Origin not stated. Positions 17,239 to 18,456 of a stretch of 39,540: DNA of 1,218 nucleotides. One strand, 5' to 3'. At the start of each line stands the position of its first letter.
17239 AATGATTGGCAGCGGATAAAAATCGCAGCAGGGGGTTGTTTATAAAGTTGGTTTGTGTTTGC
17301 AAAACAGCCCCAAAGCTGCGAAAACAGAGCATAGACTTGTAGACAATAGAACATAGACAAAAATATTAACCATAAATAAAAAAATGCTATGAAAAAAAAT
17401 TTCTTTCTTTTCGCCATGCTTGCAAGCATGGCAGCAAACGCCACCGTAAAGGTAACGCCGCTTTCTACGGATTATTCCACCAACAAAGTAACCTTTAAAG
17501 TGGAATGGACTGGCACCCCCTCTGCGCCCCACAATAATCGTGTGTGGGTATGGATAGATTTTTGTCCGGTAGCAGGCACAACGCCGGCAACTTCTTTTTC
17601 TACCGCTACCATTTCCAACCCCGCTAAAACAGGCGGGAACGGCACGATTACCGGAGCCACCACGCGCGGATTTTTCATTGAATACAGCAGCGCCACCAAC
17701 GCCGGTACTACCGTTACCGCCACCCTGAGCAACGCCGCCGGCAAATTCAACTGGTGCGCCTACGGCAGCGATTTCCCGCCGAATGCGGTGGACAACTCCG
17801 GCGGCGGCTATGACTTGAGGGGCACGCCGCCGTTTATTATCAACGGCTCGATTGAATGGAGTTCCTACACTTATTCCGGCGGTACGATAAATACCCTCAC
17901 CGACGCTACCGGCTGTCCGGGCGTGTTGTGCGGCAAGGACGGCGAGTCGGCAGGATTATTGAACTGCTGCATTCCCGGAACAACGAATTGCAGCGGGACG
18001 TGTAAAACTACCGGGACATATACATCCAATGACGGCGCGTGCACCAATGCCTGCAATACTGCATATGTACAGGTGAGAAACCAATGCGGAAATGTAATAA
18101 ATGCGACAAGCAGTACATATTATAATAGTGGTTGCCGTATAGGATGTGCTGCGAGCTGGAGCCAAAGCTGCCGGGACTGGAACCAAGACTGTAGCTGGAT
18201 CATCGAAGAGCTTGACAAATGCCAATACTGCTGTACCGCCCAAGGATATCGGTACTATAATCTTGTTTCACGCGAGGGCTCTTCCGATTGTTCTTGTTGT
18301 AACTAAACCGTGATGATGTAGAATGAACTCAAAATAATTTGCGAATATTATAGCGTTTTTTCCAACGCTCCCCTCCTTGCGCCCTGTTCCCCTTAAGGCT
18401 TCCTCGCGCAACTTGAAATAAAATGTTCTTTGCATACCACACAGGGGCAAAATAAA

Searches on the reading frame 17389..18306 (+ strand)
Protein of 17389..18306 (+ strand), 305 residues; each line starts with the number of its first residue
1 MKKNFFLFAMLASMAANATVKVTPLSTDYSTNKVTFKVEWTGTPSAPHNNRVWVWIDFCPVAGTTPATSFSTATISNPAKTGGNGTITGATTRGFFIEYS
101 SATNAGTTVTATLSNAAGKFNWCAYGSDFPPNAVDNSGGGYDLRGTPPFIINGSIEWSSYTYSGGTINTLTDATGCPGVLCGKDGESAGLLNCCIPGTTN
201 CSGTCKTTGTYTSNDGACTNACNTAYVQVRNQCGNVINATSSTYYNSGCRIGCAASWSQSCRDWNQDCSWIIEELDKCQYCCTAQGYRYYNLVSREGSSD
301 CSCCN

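Call 9: search_protein_families(library=pfam, proteins=[window:17389-18306:+], max_evalue=0.01)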
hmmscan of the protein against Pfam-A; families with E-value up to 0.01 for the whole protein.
window:17389-18306:+ (305 aa): 0 families

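Call 30: search_protein_families(library=ncbifam, proteins=[window:17389-18306:+], max_evalue=1)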
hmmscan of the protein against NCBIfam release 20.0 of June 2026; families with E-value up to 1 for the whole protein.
window:17389-18306:+ (305 aa): 1 family
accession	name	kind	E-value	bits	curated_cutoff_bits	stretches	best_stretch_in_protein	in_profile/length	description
NF033506.0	PACE-CTERM-PROT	exception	0.1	11.2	110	1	5-92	11-99/627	putative S-layer protein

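Call 32: find_homologous_proteins(query=A3, max_evalue=0.00001)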
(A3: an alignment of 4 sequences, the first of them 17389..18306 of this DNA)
Query A3 (4 sequences) (305 aa, profile of the alignment): 666 proteins with E <= 0.00001 among 8000 candidates; the best 120 are listed.
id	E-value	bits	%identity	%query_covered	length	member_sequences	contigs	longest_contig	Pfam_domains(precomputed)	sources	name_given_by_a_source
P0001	1.3e-147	510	37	61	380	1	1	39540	-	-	-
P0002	5.1e-147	508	41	61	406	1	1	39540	PF09603.16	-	-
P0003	2.6e-126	440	100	100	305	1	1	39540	-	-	-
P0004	5.9e-125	435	40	59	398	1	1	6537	-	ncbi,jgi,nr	ncbi:MAG: hypothetical protein LBU42_03970 [Prevotellaceae bacterium]|jgi:uncharacterized protein (T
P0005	2.4e-119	417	42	61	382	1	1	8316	-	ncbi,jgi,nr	ncbi:MAG: hypothetical protein LBU42_03455 [Prevotellaceae bacterium]|jgi:uncharacterized protein (T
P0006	5.6e-115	402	39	61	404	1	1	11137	-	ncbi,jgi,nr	ncbi:MAG: hypothetical protein LBU42_06725 [Prevotellaceae bacterium]|jgi:uncharacterized protein (T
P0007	5.6e-115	402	39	61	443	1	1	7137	-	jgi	jgi:uncharacterized protein (TIGR02145 family)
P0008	6.8e-114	399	38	61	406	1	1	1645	-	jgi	jgi:uncharacterized protein (TIGR02145 family)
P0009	2.5e-113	397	42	61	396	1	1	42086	-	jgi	jgi:uncharacterized protein (TIGR02145 family)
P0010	1.3e-112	394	37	61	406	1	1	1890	-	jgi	jgi:uncharacterized protein (TIGR02145 family)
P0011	4.0e-112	393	38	66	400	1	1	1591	-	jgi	jgi:uncharacterized protein (TIGR02145 family)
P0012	1.0e-111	392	40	61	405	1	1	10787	-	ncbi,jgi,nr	ncbi:MAG: hypothetical protein LBU42_04680 [Prevotellaceae bacterium]|jgi:uncharacterized protein (T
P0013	3.5e-110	387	40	61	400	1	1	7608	-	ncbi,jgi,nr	ncbi:MAG: hypothetical protein LBF81_05205 [Prevotellaceae bacterium]|jgi:uncharacterized protein (T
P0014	4.9e-110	386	38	59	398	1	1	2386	PF09603.16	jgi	jgi:uncharacterized protein (TIGR02145 family)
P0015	5.2e-110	386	39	59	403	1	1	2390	-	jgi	jgi:uncharacterized protein (TIGR02145 family)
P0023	1.5e-108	381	42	59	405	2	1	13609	-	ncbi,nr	ncbi:MAG: hypothetical protein LBI89_01710 [Prevotellaceae bacterium]|nr:hypothetical protein [Prevo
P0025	1.0e-106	375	41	61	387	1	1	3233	-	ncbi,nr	ncbi:MAG: hypothetical protein LBQ28_04140, partial [Prevotellaceae bacterium]|nr:hypothetical prote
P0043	2.4e-101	357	38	61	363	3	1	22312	-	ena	-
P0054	1.8e-99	351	40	61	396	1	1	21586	-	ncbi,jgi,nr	ncbi:MAG: hypothetical protein LBU42_02295 [Prevotellaceae bacterium]|jgi:uncharacterized protein (T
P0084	5.7e-96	340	62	59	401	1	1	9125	-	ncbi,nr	ncbi:MAG: hypothetical protein LBG31_06045 [Prevotellaceae bacterium]|nr:hypothetical protein [Prevo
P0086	6.2e-96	340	70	58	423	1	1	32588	-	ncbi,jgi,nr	ncbi:MAG: hypothetical protein LBU42_09395 [Prevotellaceae bacterium]|jgi:uncharacterized protein (T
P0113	3.6e-94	334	69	61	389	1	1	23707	PF09603.16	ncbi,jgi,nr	ncbi:MAG: hypothetical protein LBU42_05940 [Prevotellaceae bacterium]|jgi:uncharacterized protein (T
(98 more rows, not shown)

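Call 46: find_encoding_contigs(protein=P0009, flank=10000, max_places=3)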
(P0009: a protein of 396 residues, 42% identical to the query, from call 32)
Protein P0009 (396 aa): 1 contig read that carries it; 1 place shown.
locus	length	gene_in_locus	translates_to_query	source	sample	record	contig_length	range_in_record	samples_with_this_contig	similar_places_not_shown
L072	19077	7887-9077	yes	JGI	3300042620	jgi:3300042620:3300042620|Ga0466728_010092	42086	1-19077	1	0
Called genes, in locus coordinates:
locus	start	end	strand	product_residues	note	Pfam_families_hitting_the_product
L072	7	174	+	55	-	-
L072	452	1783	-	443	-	PF04551:GcpE, PF26540:GcpE_C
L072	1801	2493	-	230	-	PF13568:OMP_b-brl_2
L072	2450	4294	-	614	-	PF13205:Big_5, PF13620:CarboxypepD_reg (faint)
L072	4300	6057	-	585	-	PF01343:Peptidase_S49, PF00574:CLP_protease (faint), PF01972:SDH_protease, PF25145:NfeD1b_N (weak), PF01343:Peptidase_S49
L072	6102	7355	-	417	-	PF00162:PGK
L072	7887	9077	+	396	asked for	-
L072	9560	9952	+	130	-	-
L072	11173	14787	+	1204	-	PF02574:S-methyl_trans, PF00809:Pterin_bind, PF02607:B12-binding_2, PF02310:B12-binding, PF02965:Met_synt_B12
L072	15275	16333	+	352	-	-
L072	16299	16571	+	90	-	-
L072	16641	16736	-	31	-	-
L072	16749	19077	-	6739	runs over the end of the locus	PF07495:Y_Y_Y (faint), PF06832:BiPBP_C (faint), PF19081:Ig_7, PF19406:PKD_5 (weak), PF13573:SprB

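Call 47: find_encoding_contigs(protein=P0043, flank=10000, max_places=3)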
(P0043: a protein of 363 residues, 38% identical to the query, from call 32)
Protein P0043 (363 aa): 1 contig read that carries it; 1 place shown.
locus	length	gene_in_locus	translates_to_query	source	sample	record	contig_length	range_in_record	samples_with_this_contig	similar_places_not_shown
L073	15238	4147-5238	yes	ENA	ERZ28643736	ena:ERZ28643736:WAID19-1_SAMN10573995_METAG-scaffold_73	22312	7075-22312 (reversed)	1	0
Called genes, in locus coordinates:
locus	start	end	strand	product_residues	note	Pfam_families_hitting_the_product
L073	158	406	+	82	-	-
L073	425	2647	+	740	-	PF07715:Plug, PF00593:TonB_dep_Rec_b-barrel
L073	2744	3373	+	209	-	PF04973:NMN_transporter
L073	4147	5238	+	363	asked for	-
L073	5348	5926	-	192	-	PF03729:DUF308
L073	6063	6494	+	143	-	PF01475:FUR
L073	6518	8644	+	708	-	PF07715:Plug, PF00593:TonB_dep_Rec_b-barrel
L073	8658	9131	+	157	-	PF15418:DUF4625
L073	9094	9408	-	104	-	PF01610:DDE_Tnp_ISL3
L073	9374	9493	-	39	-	-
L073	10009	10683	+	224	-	PF19775:DUF6261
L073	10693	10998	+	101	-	-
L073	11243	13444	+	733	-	PF19081:Ig_7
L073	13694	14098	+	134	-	PF02566:OsmC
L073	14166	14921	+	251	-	PF00106:adh_short, PF08659:KR, PF13561:adh_short_C2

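Call 48: find_encoding_contigs(protein=P0023, flank=10000, max_places=3)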
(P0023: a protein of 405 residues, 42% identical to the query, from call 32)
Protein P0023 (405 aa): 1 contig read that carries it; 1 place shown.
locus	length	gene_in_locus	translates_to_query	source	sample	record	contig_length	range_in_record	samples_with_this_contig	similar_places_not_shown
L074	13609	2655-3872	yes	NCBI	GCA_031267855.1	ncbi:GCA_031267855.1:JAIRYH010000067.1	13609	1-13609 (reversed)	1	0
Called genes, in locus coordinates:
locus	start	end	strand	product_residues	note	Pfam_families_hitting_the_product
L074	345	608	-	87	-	-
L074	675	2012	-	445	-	PF25145:NfeD1b_N, PF24961:NfeD_membrane, PF01957:NfeD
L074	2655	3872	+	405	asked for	-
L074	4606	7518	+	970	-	PF00801:PKD (faint), PF18911:PKD_4 (faint), PF22352:K319L-like_PKD (faint)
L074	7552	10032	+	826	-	PF07550:Shr-like_HID (faint), PF00801:PKD (faint), PF09603:Fib_succ_major (weak)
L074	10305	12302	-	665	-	PF22745:Nlig-Ia, PF01653:DNA_ligase_aden, PF03120:OB_DNA_ligase, PF03119:DNA_ligase_ZBD, PF12826:HHH_2, PF14520:HHH_5 (weak), PF00533:BRCT, PF12738:PTCB-BRCT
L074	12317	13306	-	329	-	PF04389:Peptidase_M28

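Call 76: find_encoding_contigs(protein=P0086, flank=10000, max_places=2)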
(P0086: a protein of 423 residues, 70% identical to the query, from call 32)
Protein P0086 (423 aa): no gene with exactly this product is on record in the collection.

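Call 77: find_encoding_contigs(protein=P0084, flank=10000, max_places=2)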
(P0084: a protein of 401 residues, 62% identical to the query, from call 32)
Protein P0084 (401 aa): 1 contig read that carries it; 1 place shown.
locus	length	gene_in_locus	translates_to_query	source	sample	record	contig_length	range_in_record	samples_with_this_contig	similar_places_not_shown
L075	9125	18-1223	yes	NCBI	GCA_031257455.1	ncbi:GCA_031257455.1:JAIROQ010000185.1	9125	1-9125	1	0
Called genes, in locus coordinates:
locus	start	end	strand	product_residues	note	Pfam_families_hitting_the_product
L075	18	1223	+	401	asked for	-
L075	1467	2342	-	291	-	PF02401:LYTB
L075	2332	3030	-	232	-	PF02224:Cytidylate_kin, PF13189:Cytidylate_kin2 (faint), PF13238:AAA_18 (faint)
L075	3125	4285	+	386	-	PF00072:Response_reg, PF00158:Sigma54_activat, PF14532:Sigma54_activ_2, PF00004:AAA (weak), PF07728:AAA_5 (weak), PF25601:AAA_lid_14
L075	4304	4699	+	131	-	PF16231:DUF4890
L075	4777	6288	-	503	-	PF01464:SLT, PF01476:LysM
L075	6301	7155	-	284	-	PF18935:DUF5683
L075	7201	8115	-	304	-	PF02195:ParB_N, PF17762:HTH_ParB, PF23552:ParB_C (weak)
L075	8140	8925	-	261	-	PF00142:Fer4_NifH, PF01656:CbiA, PF02374:ArsA_ATPase (weak), PF06564:CBP_BcsQ, PF09140:MipZ (faint), PF10609:ParA, PF13614:AAA_31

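Call 78: find_encoding_contigs(protein=P0025, flank=10000, max_places=2)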
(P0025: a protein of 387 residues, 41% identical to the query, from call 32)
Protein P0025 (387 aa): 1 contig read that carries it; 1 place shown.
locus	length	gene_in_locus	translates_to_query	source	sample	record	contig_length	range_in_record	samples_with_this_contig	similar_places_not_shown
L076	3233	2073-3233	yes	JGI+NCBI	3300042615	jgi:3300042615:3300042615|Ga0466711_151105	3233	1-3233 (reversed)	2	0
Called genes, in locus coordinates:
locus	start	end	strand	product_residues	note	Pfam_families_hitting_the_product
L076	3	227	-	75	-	PF00702:Hydrolase (faint), PF25109:HAD_PNKP (faint), PF08282:Hydrolase_3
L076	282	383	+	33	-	-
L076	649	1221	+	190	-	PF06414:Zeta_toxin, PF13671:AAA_33 (weak)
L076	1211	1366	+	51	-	-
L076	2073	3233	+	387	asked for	?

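Call 79: find_encoding_contigs(protein=P0113, flank=10000, max_places=2)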
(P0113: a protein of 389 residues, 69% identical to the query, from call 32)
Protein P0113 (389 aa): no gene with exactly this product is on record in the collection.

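Call 80: find_encoding_contigs(protein=P0054, flank=10000, max_places=2)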
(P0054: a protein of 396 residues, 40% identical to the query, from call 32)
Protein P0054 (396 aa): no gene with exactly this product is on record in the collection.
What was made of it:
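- Tried and rejected: Three protein look-ups (P0086, P0113, P0054; locus tag LBU42) were not on record (calls 76, 79, 80).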
